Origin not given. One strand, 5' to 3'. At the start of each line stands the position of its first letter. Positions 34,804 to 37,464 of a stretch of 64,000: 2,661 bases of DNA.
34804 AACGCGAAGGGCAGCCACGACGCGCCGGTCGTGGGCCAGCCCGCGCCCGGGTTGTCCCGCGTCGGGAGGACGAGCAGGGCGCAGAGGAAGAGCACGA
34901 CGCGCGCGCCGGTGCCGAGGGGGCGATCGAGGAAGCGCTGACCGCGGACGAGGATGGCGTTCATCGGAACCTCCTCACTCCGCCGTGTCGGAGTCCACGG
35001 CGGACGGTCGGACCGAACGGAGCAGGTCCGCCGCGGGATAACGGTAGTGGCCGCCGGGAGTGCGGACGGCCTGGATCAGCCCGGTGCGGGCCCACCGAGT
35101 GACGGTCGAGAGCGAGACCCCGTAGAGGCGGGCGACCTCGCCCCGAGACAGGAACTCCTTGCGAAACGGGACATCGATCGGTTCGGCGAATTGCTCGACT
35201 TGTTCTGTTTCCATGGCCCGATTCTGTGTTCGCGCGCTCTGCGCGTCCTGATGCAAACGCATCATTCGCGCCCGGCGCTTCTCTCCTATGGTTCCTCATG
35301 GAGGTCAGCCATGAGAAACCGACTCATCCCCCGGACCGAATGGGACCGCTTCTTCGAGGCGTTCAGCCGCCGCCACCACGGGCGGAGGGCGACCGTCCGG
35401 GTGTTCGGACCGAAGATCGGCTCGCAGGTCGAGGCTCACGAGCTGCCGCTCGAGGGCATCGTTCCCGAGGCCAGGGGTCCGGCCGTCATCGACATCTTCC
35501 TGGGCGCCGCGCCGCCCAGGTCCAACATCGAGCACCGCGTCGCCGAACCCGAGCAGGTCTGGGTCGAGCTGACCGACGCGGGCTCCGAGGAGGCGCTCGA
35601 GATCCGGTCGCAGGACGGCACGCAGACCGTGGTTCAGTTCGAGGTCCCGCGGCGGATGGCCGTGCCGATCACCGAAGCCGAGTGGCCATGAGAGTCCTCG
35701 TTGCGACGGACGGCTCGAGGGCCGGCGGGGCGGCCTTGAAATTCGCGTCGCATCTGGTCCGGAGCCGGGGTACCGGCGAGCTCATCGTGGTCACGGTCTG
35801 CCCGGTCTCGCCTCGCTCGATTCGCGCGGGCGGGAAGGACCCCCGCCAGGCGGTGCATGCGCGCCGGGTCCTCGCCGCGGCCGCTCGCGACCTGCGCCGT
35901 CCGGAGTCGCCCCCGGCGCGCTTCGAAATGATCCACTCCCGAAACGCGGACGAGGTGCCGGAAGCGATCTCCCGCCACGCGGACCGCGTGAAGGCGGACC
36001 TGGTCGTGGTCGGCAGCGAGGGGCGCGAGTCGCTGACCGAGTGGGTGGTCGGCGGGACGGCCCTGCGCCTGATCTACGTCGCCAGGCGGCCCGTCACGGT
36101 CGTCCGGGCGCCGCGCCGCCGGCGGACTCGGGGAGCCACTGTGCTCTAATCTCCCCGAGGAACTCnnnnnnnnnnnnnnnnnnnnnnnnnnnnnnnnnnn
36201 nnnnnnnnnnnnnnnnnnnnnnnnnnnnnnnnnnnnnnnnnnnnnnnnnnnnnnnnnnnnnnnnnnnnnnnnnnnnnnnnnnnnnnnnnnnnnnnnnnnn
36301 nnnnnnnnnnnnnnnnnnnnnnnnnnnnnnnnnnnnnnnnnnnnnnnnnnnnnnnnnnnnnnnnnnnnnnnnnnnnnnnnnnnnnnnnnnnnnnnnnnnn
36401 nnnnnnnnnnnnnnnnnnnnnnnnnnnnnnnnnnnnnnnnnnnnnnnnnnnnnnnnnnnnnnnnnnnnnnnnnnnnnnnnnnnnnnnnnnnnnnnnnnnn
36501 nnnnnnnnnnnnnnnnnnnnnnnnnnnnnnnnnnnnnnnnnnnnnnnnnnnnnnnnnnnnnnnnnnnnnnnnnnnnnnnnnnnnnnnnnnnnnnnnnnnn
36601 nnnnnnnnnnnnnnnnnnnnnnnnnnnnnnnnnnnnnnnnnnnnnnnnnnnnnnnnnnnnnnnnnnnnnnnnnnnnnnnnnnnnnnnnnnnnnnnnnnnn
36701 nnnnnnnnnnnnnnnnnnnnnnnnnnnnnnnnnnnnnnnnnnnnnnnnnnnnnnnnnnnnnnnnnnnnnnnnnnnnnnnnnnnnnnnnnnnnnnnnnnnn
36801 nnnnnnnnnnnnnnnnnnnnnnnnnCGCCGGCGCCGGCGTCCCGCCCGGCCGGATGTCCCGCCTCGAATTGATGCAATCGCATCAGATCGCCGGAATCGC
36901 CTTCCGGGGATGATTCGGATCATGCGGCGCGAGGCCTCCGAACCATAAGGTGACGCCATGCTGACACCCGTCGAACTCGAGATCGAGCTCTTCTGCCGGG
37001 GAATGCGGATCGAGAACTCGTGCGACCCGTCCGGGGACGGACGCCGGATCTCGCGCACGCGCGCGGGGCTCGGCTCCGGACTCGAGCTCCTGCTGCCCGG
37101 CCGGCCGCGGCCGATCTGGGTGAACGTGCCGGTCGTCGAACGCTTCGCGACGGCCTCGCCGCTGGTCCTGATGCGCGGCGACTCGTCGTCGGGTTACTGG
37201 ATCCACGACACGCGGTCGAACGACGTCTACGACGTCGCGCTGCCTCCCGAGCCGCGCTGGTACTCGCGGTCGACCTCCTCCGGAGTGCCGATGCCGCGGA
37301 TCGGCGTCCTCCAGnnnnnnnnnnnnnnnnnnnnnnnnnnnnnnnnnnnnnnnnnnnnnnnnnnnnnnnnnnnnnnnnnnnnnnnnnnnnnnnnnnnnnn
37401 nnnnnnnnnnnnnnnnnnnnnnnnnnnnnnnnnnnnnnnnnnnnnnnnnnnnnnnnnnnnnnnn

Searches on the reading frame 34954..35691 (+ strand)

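Call 3: search_protein_families(library=pfam, proteins=[window:34954-35691:+], max_evalue=0.01)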
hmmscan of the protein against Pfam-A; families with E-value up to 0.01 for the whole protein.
window:34954-35691:+ (245 aa): 1 family
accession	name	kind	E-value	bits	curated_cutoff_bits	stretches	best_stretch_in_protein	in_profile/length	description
PF17269.7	DUF5335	-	1.5e-17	63.8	27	1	123-235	3-107/110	Family of unknown function (DUF5335)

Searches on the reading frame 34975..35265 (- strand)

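Call 3: search_protein_families(library=pfam, proteins=[window:34975-35265:-], max_evalue=0.01)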
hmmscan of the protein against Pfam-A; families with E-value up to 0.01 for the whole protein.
window:34975-35265:- (96 aa): 5 families
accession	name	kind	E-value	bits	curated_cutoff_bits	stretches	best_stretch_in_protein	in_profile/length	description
PF12728.13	HTH_17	-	1.1e-11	45.3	27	1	39-83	2-45/51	Helix-turn-helix domain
PF00376.29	MerR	-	1e-09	38.4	28.2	1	42-76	3-38/38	MerR family regulatory protein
PF13411.12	MerR_1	-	3.4e-07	30.7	21.6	1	42-83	4-45/69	MerR HTH family regulatory protein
PF12964.13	DUF3853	-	0.00043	20.8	22.1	1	26-66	33-74/97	Protein of unknown function (DUF3853)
PF13384.12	HTH_23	-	0.001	19.3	24.6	1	40-60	19-39/50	Homeodomain-like domain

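Call 72: search_protein_families(library=ncbifam, proteins=[window:34975-35265:-], max_evalue=0.001)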
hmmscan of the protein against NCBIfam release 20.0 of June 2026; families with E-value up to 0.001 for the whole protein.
window:34975-35265:- (96 aa): 3 families
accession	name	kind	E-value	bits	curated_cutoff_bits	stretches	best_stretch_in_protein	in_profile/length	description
NF033787.1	HTH_BldC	subfamily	6.4e-16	57.9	77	1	38-81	2-45/49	BldC family transcriptional regulator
TIGR01764.1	excise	domain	1.6e-08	34.8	28.8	1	38-81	1-43/49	excisionase family DNA-binding protein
NF033518.0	transpos_IS607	equivalog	9.1e-07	28.6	110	1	43-86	2-45/187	IS607 family transposase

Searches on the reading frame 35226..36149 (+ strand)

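Call 3: search_protein_families(library=pfam, proteins=[window:35226-36149:+], max_evalue=0.01)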
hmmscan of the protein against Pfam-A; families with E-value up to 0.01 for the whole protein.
window:35226-36149:+ (307 aa): 1 family
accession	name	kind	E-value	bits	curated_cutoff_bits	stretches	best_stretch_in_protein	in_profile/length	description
PF00582.32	Usp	-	7.2e-18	65.9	24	1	156-294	4-141/141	Universal stress protein family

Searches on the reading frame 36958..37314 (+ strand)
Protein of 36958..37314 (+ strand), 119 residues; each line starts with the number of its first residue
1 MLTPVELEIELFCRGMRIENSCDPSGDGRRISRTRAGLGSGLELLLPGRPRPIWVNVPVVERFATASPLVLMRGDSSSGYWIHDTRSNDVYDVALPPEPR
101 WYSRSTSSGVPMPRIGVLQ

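Call 70: predict_structure(alignment_id=A3)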
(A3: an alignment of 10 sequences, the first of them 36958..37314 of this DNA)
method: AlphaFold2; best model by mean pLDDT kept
length: 119 residues; sequences in the alignment: 10
mean_pLDDT: 49.6   pTM: 0.43
mean pLDDT of the five models: 49.6, 48.6, 46.3, 45.4, 41.4
residues with pLDDT >= 90: 0; 70-90: 10; 50-70: 35; < 50: 74
segments of 3 or more residues with pLDDT < 50: 1-24, 29-49, 51-60, 101-119
pLDDT, mean of each block of 10 residues (from residue 1): 45 44 48 36 42 44 61 65 75 59 43 29
secondary structure, 60 per line:
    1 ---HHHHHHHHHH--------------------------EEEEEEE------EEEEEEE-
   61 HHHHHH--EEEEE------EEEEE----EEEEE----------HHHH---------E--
elements in order: H4-13 E40-46 E53-59 H61-66 E69-73 E80-84 E89-93 H104-107
